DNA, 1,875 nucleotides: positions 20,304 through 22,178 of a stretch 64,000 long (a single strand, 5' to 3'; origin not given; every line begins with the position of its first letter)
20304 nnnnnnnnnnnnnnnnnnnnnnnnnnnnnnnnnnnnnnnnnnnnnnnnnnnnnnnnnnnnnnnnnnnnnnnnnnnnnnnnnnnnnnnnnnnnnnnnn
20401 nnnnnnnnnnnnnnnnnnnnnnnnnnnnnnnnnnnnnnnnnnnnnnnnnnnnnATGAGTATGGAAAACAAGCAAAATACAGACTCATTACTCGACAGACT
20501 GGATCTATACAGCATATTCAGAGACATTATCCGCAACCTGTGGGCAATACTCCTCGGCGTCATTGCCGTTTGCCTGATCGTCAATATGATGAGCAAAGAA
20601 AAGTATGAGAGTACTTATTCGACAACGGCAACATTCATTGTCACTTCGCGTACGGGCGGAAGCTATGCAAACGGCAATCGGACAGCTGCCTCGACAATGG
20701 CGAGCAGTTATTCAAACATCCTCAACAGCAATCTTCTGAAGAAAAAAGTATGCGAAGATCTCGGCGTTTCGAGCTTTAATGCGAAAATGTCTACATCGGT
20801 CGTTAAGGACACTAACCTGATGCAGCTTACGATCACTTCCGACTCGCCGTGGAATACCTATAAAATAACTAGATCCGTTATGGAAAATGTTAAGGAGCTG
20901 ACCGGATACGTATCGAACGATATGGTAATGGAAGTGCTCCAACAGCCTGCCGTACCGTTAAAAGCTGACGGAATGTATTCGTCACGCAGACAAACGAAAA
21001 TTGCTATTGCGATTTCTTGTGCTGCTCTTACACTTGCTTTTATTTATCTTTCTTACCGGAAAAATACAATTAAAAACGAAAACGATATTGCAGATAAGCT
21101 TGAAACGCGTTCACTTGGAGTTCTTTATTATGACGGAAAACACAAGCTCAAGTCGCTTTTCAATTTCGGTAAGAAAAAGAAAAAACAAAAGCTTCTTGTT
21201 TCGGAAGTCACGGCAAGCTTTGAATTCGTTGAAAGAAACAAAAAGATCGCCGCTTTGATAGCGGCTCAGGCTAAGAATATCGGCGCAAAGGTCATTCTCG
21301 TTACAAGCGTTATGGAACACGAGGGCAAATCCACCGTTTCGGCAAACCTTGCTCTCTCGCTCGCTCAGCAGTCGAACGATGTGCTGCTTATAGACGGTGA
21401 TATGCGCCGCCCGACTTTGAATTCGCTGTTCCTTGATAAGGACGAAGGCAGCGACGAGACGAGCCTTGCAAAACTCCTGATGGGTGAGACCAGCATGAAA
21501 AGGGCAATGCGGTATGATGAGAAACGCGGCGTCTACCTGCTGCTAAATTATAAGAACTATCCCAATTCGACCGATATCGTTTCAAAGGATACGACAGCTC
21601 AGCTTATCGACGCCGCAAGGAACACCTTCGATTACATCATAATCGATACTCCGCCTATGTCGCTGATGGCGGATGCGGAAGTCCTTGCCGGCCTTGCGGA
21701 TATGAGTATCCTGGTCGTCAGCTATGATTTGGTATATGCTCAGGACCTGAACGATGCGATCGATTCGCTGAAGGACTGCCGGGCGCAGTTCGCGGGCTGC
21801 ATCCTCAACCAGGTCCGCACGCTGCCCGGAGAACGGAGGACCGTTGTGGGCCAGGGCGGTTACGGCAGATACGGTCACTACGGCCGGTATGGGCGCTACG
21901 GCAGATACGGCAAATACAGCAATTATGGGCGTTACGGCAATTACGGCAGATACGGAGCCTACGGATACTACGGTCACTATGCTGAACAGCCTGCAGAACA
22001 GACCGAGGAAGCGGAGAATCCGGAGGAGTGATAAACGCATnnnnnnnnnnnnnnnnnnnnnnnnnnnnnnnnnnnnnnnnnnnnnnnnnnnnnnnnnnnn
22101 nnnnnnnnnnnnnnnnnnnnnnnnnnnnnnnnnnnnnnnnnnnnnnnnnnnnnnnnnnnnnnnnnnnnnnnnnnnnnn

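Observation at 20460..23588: Two tandem, fused Wzc-type tyrosine kinases in a Firmicutes-style locus, each with an unusually long GRYG tyrosine tail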

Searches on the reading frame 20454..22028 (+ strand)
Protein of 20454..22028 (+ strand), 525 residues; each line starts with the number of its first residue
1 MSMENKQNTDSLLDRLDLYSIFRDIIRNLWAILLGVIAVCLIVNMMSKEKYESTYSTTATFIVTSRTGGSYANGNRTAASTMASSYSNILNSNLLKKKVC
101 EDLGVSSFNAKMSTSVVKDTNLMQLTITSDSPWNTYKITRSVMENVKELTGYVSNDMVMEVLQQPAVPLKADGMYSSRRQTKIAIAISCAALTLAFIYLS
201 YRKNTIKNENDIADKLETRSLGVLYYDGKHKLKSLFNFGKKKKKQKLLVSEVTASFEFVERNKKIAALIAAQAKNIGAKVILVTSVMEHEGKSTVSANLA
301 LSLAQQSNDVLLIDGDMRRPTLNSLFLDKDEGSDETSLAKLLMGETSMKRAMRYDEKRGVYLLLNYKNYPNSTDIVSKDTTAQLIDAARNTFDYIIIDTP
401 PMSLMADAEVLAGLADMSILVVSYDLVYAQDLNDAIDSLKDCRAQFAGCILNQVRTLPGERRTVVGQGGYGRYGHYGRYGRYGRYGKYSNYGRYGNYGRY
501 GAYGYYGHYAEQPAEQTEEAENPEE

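Call 3: search_protein_families(library=pfam, proteins=[window:20454-22028:+], max_evalue=0.01)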
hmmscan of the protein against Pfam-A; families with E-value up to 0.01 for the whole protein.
window:20454-22028:+ (525 aa): 9 families
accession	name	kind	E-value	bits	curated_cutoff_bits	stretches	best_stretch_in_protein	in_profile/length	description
PF13614.12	AAA_31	-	2.1e-13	51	27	1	286-439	9-164/177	AAA domain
PF10609.15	ParA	-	3.8e-08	33.5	27.1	1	279-452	4-173/246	NUBPL iron-transfer P-loop NTPase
PF01656.29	CbiA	-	6.8e-08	33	25.4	1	281-455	1-84/125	CobQ/CobB/MinD/ParA nucleotide binding domain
PF02706.20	Wzz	-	4.1e-06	27.5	25.5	1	14-103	1-91/91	Chain length determinant protein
PF09140.17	MipZ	-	9.9e-05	22.2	20.7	1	288-417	10-124/262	ATPase MipZ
PF02374.21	ArsA_ATPase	-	0.001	18.8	24.3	0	291-339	13-59/305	Anion-transporting ATPase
PF01391.23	Collagen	-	0.0064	16.7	27.2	0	468-507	7-46/60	Collagen triple helix repeat (20 copies)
PF06564.18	CBP_BcsQ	-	0.0066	16.4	21.3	0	280-425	3-148/234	Cellulose biosynthesis protein BcsQ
PF22371.1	P7_N_core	-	0.0094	16.4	27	0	221-305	11-95/108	Core protein P7, N-terminal core domain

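Call 4: search_protein_families(library=ncbifam, proteins=[window:20454-22028:+], max_evalue=0.01)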
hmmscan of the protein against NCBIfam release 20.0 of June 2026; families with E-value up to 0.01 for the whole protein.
window:20454-22028:+ (525 aa): 20 families
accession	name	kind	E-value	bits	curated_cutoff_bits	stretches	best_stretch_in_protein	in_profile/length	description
TIGR01007.1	eps_fam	subfamily_domain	5.1e-40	137.2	108.05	1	268-456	9-192/204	polysaccharide biosynthesis tyrosine autokinase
TIGR01005.1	eps_transp_fam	subfamily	1.7e-29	102.6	411.7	1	262-489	532-743/754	exopolysaccharide transport protein family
TIGR03018.1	pepcterm_TyrKin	hypoth_equivalog_domain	1.3e-25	90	230.65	1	270-444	27-201/207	XrtA-associated tyrosine autokinase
NF007350.0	PRK09841.1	equivalog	7.3e-25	87.2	1248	1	269-474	522-719/726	tyrosine-protein kinase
NF008568.0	PRK11519.1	equivalog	3.5e-22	78.4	1068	1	256-455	507-699/720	tyrosine-protein kinase Wzc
TIGR03029.1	EpsG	equivalog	6.5e-20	71.4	313.8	1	277-453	102-274/274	chain length determinant protein tyrosine kinase EpsG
TIGR01969.1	minD_arch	subfamily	2.2e-13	50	201.75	1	280-456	2-172/251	cell division ATPase MinD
TIGR01968.1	minD_bact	equivalog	1.1e-12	47.9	212.9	1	278-441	1-160/261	septum site-determining protein MinD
TIGR01006.1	polys_exp_MPA1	subfamily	1.5e-09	37.7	296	1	5-224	2-221/226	CspC family polysaccharide chain length determinant protein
NF041546.1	ParA_partition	equivalog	8.2e-09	35.3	180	1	291-319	12-40/203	ParA family partition ATPase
TIGR03371.1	cellulose_yhjQ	equivalog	3.2e-07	30.1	157.85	1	279-445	2-167/246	cellulose biosynthesis protein BcsQ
TIGR03815.1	CpaE_hom_Actino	equivalog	1.9e-06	27.3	154.45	1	270-426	102-256/340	septum site-determining protein Ssd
NF047398.1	AAA_KGGVGR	domain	3.9e-06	27.3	90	1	291-345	15-68/190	KGGVGR-motif variant AAA ATPase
NF041136.1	MrpORP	equivalog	4.7e-06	26.1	450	1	279-327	6-54/365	iron-sulfur cluster carrier protein MrpORP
NF008079.0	PRK10818.1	equivalog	1.1e-05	25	508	1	278-426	2-147/270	septum site-determining protein MinD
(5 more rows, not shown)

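Call 7: find_homologous_proteins(query=window:20454-22028:+)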
Query window:20454-22028:+ (525 aa): 2418 proteins with E <= 0.001 among 8000 candidates; the best 120 are listed.
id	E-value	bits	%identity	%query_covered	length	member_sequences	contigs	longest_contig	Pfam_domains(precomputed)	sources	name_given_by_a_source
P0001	1.2e-275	933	80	99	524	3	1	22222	PF02706.21,PF10609.16,PF01656.30,PF13614.13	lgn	-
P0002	5.4e-219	746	67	92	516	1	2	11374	PF02706.21,PF10609.16,PF01656.30,PF13614.13,PF09140.18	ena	-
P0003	1.6e-213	728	65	88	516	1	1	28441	PF02706.21,PF10609.16,PF01656.30,PF13614.13,PF09140.18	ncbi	-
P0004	2.7e-212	724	65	88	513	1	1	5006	PF02706.21,PF10609.16,PF01656.30,PF13614.13,PF09140.18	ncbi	-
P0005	4.2e-212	723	64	89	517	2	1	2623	PF02706.21,PF10609.16,PF01656.30,PF13614.13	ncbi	-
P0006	4.3e-212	723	66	93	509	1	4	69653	PF02706.21,PF10609.16,PF01656.30,PF13614.13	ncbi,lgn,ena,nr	ncbi:MAG: polysaccharide biosynthesis tyrosine autokinase [Clostridia bacterium]|nr:polysaccharide b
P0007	3.1e-211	720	65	88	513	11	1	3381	PF10609.16,PF01656.30,PF13614.13,PF09140.18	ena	-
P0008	7.9e-211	719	66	88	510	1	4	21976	PF02706.21,PF10609.16,PF01656.30,PF13614.13,PF09140.18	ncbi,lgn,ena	-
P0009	7.5e-209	713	67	95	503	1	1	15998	PF02706.21,PF10609.16,PF01656.30,PF13614.13,PF09140.18,PF06564.19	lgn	-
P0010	4.9e-205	700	63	88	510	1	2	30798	PF02706.21,PF10609.16,PF01656.30,PF13614.13,PF09140.18,PF06564.19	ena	-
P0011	1.5e-204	698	62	88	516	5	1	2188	PF02706.21,PF10609.16,PF01656.30,PF13614.13,PF09140.18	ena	-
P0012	1.8e-204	698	63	98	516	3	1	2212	PF02706.21,PF10609.16,PF01656.30,PF13614.13,PF09140.18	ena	-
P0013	5.2e-204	697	62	88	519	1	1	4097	PF02706.21,PF10609.16,PF01656.30,PF13614.13,PF09140.18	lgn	-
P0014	8.1e-204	696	64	88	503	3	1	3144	PF02706.21,PF10609.16,PF01656.30,PF13614.13,PF09140.18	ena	-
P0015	9.1e-203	692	64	98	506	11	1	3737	PF02706.21,PF10609.16,PF01656.30,PF13614.13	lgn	-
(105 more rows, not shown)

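Call 10: search_solved_structures(query=window:20454-22028:+, show_alignments=4)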
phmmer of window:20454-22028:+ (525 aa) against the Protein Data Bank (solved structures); distinct sequences matched with E-value up to 0.001: 22.
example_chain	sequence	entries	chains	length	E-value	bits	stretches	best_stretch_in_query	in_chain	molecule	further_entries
4jlv_A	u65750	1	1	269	1.8e-23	86.3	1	235-455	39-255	C-terminal fragment of Membrane protein CapA1, Putative uncharacterized protein capB1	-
3cio_A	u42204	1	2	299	9.7e-21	77.3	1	278-475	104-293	Tyrosine-protein kinase etk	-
6u1q_A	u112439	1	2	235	8.1e-20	74.3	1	275-477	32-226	VpsO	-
3bfv_A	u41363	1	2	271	3.8e-17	65.5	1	244-454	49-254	Membrane protein CapA1, Protein tyrosine kinase,Protein tyrosine kinase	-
4jmp_A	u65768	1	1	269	5.8e-17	64.9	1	258-454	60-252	C-terminal fragment of CapA, Protein tyrosine kinase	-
2ved_A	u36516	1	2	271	2.6e-16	62.8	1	244-454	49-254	MEMBRANE PROTEIN CAPA1, PROTEIN TYROSINE KINASE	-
6z0p_A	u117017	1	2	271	1.2e-15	60.5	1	273-455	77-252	BceF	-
9exq_D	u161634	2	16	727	4e-15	58.8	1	273-481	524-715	Putative transmembrane protein Wzc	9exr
7nhr_A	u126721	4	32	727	5.7e-15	58.3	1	273-485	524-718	Putative transmembrane protein Wzc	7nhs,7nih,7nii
9exo_H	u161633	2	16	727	1.5e-14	57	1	273-475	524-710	Putative transmembrane protein Wzc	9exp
9i2q_D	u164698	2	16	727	1.5e-14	56.9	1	273-475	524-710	Putative transmembrane protein Wzc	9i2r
7ni2_A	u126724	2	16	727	4.1e-14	55.5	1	273-454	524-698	Tyrosine-protein kinase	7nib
3la6_A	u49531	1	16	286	4.1e-13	52.2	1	232-455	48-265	Tyrosine-protein kinase wzc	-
9r62_I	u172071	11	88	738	1.5e-12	50.3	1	232-455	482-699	Tyrosine-protein kinase wzc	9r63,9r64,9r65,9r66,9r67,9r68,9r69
9xgv_A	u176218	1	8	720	1.6e-12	50.2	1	233-454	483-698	Tyrosine-protein kinase wzc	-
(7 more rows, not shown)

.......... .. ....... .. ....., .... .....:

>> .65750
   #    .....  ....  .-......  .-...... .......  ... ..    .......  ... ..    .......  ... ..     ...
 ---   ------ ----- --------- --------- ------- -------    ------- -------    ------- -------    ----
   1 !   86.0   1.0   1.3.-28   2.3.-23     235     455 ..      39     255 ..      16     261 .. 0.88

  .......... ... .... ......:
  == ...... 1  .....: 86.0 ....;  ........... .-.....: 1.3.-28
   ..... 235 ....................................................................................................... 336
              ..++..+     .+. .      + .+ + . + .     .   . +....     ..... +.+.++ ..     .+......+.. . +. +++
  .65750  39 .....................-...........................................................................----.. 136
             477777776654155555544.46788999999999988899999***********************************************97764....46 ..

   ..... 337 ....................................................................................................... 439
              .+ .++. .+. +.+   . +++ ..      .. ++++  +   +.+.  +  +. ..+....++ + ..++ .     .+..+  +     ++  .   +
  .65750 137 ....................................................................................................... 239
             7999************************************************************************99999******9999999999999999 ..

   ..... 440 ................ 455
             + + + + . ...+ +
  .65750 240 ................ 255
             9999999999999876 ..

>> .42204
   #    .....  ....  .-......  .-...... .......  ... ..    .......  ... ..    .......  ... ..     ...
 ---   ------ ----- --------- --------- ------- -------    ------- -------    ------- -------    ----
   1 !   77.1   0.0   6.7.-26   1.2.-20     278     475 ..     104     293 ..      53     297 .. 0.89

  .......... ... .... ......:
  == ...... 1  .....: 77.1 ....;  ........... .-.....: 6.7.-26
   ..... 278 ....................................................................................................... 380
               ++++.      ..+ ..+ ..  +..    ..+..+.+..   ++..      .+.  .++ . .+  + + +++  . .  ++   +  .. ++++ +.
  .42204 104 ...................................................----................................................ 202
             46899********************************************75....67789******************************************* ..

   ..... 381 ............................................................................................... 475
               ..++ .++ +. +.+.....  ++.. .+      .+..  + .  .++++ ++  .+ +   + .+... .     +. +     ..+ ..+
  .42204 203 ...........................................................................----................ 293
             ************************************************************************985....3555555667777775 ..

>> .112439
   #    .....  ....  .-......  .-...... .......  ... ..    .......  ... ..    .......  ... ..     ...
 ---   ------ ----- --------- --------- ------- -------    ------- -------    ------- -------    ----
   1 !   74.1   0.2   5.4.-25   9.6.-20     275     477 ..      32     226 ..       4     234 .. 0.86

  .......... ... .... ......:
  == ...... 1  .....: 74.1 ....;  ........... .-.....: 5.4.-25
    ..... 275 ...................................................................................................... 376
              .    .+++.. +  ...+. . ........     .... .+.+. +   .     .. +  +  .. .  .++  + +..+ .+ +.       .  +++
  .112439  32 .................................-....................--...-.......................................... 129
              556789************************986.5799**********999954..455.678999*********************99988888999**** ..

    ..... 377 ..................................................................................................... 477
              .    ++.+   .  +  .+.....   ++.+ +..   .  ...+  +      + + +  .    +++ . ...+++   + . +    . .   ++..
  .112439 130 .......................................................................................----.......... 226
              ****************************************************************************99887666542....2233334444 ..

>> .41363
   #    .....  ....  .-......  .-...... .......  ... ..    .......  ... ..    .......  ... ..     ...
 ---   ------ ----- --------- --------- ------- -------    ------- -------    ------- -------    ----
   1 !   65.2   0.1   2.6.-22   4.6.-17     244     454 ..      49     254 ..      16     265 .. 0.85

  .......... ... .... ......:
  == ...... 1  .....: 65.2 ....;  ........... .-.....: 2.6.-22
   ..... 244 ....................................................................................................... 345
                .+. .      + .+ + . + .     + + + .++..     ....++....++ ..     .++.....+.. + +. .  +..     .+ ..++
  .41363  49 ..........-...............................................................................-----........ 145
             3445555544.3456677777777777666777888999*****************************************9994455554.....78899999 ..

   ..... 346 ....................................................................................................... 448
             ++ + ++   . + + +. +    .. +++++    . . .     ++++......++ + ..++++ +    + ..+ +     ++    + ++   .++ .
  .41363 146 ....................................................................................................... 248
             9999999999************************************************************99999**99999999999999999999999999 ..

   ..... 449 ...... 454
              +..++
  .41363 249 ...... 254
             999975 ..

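Call 18: find_related_loci(query=A1, collection=genome_contigs, flank=6000)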
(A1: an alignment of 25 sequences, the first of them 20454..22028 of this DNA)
Query A1 (525 aa) in genome_contigs; peptide patterns used: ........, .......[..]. (x = any residue, [..] = any of these).
600 stretches matched a pattern (row limit reached: there are more); 589 encode a relative of the query (tblastn E <= 1e-3); the best 80 are kept; 80 distinct loci.
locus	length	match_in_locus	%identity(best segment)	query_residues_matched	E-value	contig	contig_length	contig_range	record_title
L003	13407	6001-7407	62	1-474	0e+0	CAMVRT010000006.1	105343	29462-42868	MAG TPA_asm: uncultured Oscillospiraceae bacterium isolate SRR8387720_bin.7_metaWRAP_v1.3_MAG genome assembly, contig: E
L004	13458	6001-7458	62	4-487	0e+0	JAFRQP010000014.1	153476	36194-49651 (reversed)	MAG: Oscillospiraceae bacterium isolate RGIG2711 Goat_Omasum-4__c83053, whole genome shotgun sequence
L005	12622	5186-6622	60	11-493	2e-180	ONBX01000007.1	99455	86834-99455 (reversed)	uncultured Clostridiales bacterium isolate RUG166 genome assembly, contig: scaffold_396, whole genome shotgun sequence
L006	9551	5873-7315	59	4-489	1e-172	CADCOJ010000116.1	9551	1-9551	MAG: Ruminococcaceae bacterium isolate RUG14835 genome assembly, contig: RUG14835_asm_116, whole genome shotgun sequence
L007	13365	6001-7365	59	3-465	1e-171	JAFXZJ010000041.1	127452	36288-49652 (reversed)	MAG: Clostridia bacterium isolate RGIG6884 Sheep_Rumen-5__c1048094, whole genome shotgun sequence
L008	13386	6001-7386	65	1-465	0e+0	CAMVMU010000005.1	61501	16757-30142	MAG TPA_asm: uncultured Oscillospiraceae bacterium isolate SRR8387719_bin.78_metaWRAP_v1.3_MAG genome assembly, contig:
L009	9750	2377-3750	46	3-464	7e-122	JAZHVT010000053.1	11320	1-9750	MAG: Eubacteriales bacterium isolate UW_AWMP_LCO4_2 Ga0604489_00896, whole genome shotgun sequence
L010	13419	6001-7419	42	1-480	2e-115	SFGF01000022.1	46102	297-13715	MAG: Lachnospiraceae bacterium isolate W0P45.013 Contig279, whole genome shotgun sequence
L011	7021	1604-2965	41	16-478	2e-101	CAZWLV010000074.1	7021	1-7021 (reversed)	MAG TPA_asm: uncultured Lachnoclostridium sp. isolate SRP225648_co1_323 genome assembly, contig: NODE_27493_length_7021_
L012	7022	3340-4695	36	3-455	1e-84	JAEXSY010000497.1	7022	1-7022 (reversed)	MAG: Bacillota bacterium isolate OH_HBrB_329 k127_605579, whole genome shotgun sequence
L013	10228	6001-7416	35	13-492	6e-81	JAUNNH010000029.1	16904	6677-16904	MAG: Eubacteriales bacterium isolate S32M_St_metabat_45 NODE_2141_length_16904_cov_17.079174, whole genome shotgun seque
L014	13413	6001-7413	33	7-496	6e-75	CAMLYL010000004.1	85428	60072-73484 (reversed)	MAG: uncultured Lachnospiraceae bacterium isolate ERR4303222_bin.74_MetaWRAP_v1.1_MAG genome assembly, contig: NODE_232_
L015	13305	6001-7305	32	13-452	5e-69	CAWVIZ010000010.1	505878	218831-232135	MAG: uncultured Lachnospiraceae bacterium isolate metabat2_pooled_metaflye.1390 MAG genome assembly, contig: contig_4043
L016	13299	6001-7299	32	16-458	8e-67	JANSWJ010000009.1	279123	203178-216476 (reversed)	Blautia schinkii strain DSM 10518 contig_9, whole genome shotgun sequence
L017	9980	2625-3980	32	13-477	2e-63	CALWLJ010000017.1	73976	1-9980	MAG: uncultured Mediterraneibacter sp. isolate BRZ_HT__bin23 genome assembly, contig: BRZ_HT__NODE_635_length_73976_cov_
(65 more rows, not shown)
